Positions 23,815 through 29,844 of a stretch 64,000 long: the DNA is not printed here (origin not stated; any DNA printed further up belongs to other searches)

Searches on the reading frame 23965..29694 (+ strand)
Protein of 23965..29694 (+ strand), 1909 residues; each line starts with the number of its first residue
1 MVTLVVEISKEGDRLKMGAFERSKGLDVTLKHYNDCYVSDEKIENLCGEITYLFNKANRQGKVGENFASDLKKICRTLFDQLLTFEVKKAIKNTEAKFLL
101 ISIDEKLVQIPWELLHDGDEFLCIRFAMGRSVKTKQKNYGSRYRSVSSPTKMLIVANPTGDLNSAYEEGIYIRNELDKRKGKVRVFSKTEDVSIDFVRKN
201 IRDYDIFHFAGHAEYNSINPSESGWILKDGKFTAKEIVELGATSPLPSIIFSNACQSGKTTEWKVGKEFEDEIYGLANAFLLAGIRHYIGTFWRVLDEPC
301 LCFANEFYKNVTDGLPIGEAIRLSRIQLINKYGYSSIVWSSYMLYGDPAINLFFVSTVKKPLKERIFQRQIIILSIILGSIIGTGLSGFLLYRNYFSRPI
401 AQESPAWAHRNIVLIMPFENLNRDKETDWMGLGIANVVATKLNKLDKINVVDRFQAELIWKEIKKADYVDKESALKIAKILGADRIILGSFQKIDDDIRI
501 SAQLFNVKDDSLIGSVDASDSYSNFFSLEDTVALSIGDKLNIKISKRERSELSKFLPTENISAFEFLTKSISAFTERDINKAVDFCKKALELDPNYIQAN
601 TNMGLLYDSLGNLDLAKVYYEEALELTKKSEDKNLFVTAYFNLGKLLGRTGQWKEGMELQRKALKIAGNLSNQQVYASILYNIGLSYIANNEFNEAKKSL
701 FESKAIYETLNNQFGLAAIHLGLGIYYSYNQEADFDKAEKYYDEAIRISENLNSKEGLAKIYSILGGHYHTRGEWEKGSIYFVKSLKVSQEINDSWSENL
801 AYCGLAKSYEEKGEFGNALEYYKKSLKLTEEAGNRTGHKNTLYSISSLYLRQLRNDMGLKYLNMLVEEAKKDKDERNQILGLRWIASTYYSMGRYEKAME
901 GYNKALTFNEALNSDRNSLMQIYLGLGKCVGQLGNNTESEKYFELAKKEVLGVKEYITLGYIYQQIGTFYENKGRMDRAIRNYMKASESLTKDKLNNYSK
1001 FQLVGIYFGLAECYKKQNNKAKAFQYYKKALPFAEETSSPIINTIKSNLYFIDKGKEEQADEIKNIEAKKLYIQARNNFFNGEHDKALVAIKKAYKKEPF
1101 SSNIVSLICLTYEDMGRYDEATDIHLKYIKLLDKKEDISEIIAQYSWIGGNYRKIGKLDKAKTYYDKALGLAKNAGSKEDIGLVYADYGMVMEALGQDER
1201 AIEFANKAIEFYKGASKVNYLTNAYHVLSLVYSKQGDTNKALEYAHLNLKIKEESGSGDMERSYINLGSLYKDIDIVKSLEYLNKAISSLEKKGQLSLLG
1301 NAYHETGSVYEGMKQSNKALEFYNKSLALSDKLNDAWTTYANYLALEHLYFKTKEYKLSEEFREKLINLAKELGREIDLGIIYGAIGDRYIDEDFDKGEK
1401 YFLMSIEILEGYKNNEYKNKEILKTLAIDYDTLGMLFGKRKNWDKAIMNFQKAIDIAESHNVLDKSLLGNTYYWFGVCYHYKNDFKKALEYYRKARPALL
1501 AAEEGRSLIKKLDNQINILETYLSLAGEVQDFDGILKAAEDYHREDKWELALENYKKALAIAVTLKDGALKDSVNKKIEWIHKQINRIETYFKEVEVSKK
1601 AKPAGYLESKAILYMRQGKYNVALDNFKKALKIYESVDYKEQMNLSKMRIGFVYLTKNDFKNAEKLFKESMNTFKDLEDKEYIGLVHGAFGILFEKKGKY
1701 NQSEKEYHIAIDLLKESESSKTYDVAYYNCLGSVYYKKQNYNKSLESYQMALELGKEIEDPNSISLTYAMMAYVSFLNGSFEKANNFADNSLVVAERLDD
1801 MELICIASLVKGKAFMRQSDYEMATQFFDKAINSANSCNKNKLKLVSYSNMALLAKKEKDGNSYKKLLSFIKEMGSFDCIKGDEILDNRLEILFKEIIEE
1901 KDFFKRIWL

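Call 10: search_protein_families(library=pfam, proteins=[window:23965-29694:+], max_evalue=0.001)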
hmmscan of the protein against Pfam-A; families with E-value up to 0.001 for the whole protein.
window:23965-29694:+ (1909 aa): 20 families
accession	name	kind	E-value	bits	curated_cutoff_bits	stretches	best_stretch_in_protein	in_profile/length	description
PF13424.12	TPR_12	-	3.1e-98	322.5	30.1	9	1145-1213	6-76/77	Tetratricopeptide repeat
PF07719.23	TPR_2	-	5.1e-66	213.8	27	1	1726-1754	2-30/34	Tetratricopeptide repeat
PF00515.34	TPR_1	-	3e-65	214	27.8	4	600-626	4-30/34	Tetratricopeptide repeat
PF13181.12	TPR_8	-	5.1e-52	170.1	25.7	1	598-628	2-32/34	Tetratricopeptide repeat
PF17874.7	TPR_MalT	-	1.5e-37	130.1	45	3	1610-1852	7-247/336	MalT-like TPR region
PF12770.12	CHAT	-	7.8e-35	121.1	24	1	73-347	2-289/289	CHAT domain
PF13374.12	TPR_10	-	5.4e-31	106.1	27.5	0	1609-1637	7-35/42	Tetratricopeptide repeat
PF13176.12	TPR_7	-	1.3e-27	93.9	27.9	0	805-835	5-35/36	Tetratricopeptide repeat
PF13428.12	TPR_14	-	5.9e-21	73.3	23.5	0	1185-1215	4-34/44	Tetratricopeptide repeat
PF24885.1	TPR_NPHP3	-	4.7e-18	65.9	100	0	1399-1496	75-168/239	Nephrocystin-3 TPR domain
PF13432.12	TPR_16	-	9.8e-18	64.7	32.7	0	603-667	3-61/65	Tetratricopeptide repeat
PF14559.12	TPR_19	-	2.6e-11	44.1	25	0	574-627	2-55/68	Tetratricopeptide repeat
PF13414.12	TPR_11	-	6.2e-11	42.3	26.8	0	888-910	3-25/42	TPR repeat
PF10345.15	Cohesin_load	-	1e-10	41.1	25.8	2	1440-1499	368-428/585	Cohesin loading factor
PF10602.15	RPN7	-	1.9e-08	34.6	29.6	0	1570-1731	8-160/174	26S proteasome subunit RPN7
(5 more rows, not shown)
